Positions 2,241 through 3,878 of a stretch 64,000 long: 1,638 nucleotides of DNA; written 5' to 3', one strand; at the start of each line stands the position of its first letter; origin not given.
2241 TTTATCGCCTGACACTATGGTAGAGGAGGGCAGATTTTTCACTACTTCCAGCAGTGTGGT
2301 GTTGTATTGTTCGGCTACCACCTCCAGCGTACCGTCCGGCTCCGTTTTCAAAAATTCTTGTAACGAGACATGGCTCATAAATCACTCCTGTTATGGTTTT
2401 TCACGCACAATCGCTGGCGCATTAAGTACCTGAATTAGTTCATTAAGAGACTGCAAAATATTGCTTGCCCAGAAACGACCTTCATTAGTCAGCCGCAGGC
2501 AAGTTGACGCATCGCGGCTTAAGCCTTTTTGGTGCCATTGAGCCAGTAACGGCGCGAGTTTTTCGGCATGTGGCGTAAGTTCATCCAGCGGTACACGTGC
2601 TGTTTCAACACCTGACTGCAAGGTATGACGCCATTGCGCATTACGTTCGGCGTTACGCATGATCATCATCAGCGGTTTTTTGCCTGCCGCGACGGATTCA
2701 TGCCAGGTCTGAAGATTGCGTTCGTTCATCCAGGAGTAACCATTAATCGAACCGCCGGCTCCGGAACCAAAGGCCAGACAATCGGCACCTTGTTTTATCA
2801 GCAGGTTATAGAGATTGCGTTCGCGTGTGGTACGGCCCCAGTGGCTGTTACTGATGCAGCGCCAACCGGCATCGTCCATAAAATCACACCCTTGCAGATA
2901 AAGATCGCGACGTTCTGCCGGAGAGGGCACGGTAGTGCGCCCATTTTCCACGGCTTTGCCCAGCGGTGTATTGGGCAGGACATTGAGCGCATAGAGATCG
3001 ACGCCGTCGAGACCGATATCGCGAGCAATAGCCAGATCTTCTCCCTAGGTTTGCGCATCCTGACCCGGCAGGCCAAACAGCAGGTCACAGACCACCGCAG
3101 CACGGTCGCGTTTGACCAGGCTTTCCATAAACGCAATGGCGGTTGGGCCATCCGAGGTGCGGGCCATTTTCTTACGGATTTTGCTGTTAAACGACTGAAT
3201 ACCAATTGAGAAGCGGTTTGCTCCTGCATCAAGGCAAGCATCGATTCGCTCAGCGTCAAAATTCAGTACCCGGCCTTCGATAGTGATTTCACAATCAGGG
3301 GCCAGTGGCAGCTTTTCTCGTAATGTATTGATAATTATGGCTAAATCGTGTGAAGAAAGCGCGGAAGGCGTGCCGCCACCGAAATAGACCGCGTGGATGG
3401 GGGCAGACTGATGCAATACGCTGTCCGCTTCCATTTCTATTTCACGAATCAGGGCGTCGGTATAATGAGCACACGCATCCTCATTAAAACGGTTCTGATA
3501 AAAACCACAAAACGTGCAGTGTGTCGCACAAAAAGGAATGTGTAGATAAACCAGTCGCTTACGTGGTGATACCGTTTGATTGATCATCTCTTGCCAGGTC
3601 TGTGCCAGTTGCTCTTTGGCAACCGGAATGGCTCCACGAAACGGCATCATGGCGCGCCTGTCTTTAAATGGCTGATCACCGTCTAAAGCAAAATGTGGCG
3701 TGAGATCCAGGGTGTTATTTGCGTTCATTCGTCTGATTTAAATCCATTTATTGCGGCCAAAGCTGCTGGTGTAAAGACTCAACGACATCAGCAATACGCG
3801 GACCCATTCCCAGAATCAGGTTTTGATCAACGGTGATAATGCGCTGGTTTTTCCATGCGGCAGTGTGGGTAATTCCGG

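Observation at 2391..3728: chuW is interrupted by a single in-frame amber codon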

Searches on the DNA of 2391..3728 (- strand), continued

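Call 61: get_annotated_region(hit=H86, flank=50)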
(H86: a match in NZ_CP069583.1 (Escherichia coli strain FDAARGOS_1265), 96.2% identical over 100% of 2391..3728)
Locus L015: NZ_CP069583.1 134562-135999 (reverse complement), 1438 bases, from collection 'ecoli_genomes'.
description: Escherichia coli strain FDAARGOS_1265 chromosome, complete genome
organism: Escherichia coli strain FDAARGOS_1265 (NCBI taxid 562)
replicon: chromosome; assembly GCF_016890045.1
host: Homo sapiens; source: missing; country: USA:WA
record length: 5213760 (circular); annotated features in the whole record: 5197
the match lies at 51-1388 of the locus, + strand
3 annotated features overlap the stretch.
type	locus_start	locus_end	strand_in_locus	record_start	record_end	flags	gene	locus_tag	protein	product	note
CDS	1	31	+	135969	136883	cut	chuT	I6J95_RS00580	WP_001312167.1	heme ABC transporter substrate-binding protein ChuT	-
CDS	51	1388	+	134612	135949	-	hutW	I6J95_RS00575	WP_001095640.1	heme anaerobic degradation radical SAM methyltransferase ChuW/HutW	-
CDS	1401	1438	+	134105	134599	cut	hutX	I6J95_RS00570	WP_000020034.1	heme utilization cystosolic carrier protein HutX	-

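Call 62: get_annotated_region(hit=H89, flank=50)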
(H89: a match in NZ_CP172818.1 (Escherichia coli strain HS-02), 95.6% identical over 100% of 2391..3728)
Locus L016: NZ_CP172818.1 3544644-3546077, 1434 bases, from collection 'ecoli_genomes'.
description: Escherichia coli strain HS-02 chromosome, complete genome
organism: Escherichia coli strain HS-02 (NCBI taxid 562)
replicon: chromosome; assembly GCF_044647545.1
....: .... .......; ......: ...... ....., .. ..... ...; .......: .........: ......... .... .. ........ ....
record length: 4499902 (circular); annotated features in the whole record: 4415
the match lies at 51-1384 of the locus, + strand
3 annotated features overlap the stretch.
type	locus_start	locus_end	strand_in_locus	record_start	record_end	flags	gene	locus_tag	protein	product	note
CDS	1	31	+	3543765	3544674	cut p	-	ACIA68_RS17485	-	hemin ABC transporter substrate-binding protein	frameshifted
CDS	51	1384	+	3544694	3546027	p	hutW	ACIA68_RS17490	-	heme anaerobic degradation radical SAM methyltransferase ChuW/HutW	frameshifted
CDS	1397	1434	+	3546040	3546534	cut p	hutX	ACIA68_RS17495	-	heme utilization cystosolic carrier protein HutX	frameshifted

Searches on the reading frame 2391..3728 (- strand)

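Call 72: find_encoding_contigs(protein=L013:51-914:+, flank=1500, max_places=3)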
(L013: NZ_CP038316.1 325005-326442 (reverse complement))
Protein L013:51-914:+ (288 aa): no gene with exactly this product is on record in the collection.

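Call 73: find_encoding_contigs(protein=L013:51-938:+, flank=1500, max_places=3)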
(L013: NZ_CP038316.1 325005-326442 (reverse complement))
Protein L013:51-938:+ (296 aa): 1 contig read that carries it; 1 place shown.
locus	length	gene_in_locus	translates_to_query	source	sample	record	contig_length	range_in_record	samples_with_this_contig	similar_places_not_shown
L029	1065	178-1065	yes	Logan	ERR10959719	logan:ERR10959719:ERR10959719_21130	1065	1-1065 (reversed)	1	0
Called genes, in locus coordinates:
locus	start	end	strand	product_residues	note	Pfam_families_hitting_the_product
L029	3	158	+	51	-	?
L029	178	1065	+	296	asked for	?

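Call 74: find_encoding_contigs(protein=L013:51-1145:+, flank=1500, max_places=3)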
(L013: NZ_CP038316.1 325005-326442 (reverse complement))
Protein L013:51-1145:+ (365 aa): 1 contig read that carries it; 1 place shown.
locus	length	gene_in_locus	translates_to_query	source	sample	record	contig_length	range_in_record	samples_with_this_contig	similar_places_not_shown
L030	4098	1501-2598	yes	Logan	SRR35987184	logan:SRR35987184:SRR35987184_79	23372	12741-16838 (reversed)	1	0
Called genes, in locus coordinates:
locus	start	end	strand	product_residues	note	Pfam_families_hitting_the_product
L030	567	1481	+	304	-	PF01497:Peripla_BP_2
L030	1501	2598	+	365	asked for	PF04055:Radical_SAM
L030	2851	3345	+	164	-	PF06228:ChuX_HutX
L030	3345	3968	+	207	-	PF05368:NmrA (weak), PF13460:NAD_binding_10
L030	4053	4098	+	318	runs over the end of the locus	PF01032:FecCD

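Call 75: find_encoding_contigs(protein=L013:51-1241:+, flank=1500, max_places=3)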
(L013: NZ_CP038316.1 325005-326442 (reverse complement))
Protein L013:51-1241:+ (397 aa): 1 contig read that carries it; 1 place shown.
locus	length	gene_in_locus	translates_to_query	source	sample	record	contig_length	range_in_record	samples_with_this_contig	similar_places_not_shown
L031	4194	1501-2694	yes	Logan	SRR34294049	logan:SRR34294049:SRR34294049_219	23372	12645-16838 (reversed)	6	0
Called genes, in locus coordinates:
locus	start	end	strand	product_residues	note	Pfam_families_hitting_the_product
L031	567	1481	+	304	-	PF01497:Peripla_BP_2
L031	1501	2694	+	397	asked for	PF04055:Radical_SAM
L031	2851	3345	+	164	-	PF06228:ChuX_HutX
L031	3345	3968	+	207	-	PF05368:NmrA (weak), PF13460:NAD_binding_10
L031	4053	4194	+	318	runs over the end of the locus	PF01032:FecCD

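Call 76: find_encoding_contigs(protein=L013:51-1307:+, flank=1500, max_places=3)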
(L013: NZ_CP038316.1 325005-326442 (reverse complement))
Protein L013:51-1307:+ (419 aa): 1 contig read that carries it; 1 place shown.
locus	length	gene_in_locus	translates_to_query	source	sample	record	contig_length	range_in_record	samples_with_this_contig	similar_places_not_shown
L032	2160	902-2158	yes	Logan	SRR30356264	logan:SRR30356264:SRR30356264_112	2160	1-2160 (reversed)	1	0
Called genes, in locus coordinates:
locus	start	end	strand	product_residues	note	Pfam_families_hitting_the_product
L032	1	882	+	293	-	PF01497:Peripla_BP_2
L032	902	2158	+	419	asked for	?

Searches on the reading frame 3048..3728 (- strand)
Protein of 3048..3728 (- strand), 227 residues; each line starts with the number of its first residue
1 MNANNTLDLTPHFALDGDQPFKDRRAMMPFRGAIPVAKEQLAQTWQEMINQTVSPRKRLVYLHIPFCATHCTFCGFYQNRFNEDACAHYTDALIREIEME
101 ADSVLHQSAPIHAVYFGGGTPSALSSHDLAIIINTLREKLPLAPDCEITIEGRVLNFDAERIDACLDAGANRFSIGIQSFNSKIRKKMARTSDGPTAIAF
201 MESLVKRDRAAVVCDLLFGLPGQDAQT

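Call 10: find_encoding_contigs(protein=window:3048-3728:-, flank=5000, max_places=10)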
Protein window:3048-3728:- (227 aa): 24 contigs read that carry it; 2 places shown.
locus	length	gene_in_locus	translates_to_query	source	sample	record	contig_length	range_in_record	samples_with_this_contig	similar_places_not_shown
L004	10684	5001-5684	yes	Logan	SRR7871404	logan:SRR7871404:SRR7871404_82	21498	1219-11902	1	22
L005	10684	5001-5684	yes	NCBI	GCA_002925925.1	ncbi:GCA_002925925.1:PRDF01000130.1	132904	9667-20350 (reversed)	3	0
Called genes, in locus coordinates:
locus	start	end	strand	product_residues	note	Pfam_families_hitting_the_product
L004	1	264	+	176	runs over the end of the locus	PF00196:GerE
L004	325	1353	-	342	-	PF05171:HemS, PF06228:ChuX_HutX, PF05171:HemS, PF06228:ChuX_HutX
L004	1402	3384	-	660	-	PF07715:Plug, PF00593:TonB_dep_Rec_b-barrel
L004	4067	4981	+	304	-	PF01497:Peripla_BP_2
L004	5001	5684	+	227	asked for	PF04055:Radical_SAM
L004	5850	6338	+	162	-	-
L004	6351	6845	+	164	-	PF06228:ChuX_HutX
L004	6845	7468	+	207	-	PF05368:NmrA (weak), PF13460:NAD_binding_10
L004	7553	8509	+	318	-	PF01032:FecCD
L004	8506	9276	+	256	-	PF02463:SMC_N, PF00005:ABC_tran, PF13304:AAA_21 (faint)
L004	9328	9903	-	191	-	PF02308:MgtC, PF26539:ACT_YhiD_C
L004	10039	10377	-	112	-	PF06411:HdeA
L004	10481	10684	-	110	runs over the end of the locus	PF06411:HdeA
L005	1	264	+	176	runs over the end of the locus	PF00196:GerE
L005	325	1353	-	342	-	PF05171:HemS, PF06228:ChuX_HutX, PF05171:HemS, PF06228:ChuX_HutX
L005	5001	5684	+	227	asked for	PF04055:Radical_SAM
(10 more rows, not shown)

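Call 12: list_cluster_members(proteins=[window:3048-3728:-, window:2394-2951:-])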
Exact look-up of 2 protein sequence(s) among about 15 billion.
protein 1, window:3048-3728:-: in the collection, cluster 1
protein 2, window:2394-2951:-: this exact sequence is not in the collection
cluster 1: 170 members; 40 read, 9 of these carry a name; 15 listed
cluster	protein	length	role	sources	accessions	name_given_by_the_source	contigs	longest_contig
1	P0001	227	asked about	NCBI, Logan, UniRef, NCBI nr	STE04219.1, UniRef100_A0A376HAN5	putative oxygen independent coproporphyrinogen III oxidase [Escherichia coli] | Putative oxygen independent coproporphyrinogen III oxidase n=1 Tax=Escherichia coli ...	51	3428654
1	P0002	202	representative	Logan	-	-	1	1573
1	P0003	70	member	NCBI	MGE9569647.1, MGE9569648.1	heme anaerobic degradation radical SAM methyltransferase ChuW/HutW, partial [Escherichia ...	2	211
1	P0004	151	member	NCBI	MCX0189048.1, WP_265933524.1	radical SAM protein, partial [Escherichia coli]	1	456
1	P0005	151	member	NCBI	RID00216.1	heme anaerobic degradation radical SAM methyltransferase ChuW/HutW, partial [Escherichia ...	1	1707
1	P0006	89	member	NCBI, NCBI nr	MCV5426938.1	heme anaerobic degradation radical SAM methyltransferase ChuW/HutW, partial [Escherichia ... | heme anaerobic degradation radical SAM methyltransferase ChuW/HutW [Escherichia coli]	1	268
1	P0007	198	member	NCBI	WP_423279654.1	radical SAM protein, partial [Escherichia coli]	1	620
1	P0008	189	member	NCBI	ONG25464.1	putative heme utilization radical SAM enzyme HutW, partial [Escherichia coli]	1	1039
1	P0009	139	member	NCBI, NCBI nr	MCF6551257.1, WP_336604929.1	heme anaerobic degradation radical SAM methyltransferase ChuW/HutW, partial [Escherichia ... | heme anaerobic degradation radical SAM methyltransferase ChuW/HutW [Escherichia coli]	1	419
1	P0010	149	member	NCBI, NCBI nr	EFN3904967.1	heme anaerobic degradation radical SAM methyltransferase ChuW/HutW, partial [Escherichia ... | heme anaerobic degradation radical SAM methyltransferase ChuW/HutW [Escherichia coli]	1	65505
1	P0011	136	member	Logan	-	-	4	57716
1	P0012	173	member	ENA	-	-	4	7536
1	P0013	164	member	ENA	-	-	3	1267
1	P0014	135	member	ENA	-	-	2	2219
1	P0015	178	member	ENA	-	-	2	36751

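Call 25: search_protein_families(proteins=[window:3048-3728:-], library=ncbifam)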
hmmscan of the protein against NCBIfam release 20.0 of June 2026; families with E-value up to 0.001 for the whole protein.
window:3048-3728:- (227 aa): 16 families
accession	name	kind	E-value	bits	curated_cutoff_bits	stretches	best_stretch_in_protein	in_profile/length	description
TIGR04107.1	rSAM_HutW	equivalog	1.6e-93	313.9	400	1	19-226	2-208/419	heme anaerobic degradation radical SAM methyltransferase ChuW/HutW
TIGR00538.1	hemN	equivalog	6.4e-32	111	324.95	1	36-226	27-218/454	oxygen-independent coproporphyrinogen III oxidase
NF006067.1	PRK08208.1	equivalog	1.9e-31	109.5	380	1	40-226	23-205/427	STM4012 family radical SAM protein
TIGR00539.1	hemN_rel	equivalog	1.2e-30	106.9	205.4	1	60-225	3-166/361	radical SAM family heme chaperone HemW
TIGR03994.1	rSAM_HemZ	equivalog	1.1e-28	100.5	321.4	1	40-226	67-254/401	coproporphyrinogen dehydrogenase HemZ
NF006385.0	PRK08629.1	equivalog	4.2e-27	95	355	1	41-226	36-214/439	coproporphyrinogen III oxidase family protein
NF006064.0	PRK08207.2-2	equivalog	1.8e-24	86.6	504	1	50-225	137-315/465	coproporphyrinogen III oxidase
NF004567.0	PRK05904.1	equivalog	1.4e-23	83.7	355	1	58-221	7-165/353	coproporphyrinogen III oxidase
NF005133.0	PRK06582.1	equivalog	5.2e-23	81.7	597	1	52-224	6-175/390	coproporphyrinogen III oxidase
NF006060.0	PRK08207.1-3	equivalog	3.5e-19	68.9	653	1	43-225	137-321/477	coproporphyrinogen III oxidase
NF006061.0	PRK08207.1-4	equivalog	9.4e-17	61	702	1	60-224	176-344/501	coproporphyrinogen III oxidase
NF006066.0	PRK08207.2-5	equivalog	6.6e-15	54.7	1117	1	53-226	186-362/518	coproporphyrinogen III oxidase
NF006062.0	PRK08207.1-5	equivalog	1.4e-13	50.5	1007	1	59-223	150-318/476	coproporphyrinogen III oxidase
NF006063.0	PRK08207.2-1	equivalog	2.2e-13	49.7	1074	1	56-191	191-329/518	coproporphyrinogen III oxidase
NF006065.0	PRK08207.2-4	equivalog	6.4e-13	48.5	922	1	49-224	160-342/484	coproporphyrinogen III oxidase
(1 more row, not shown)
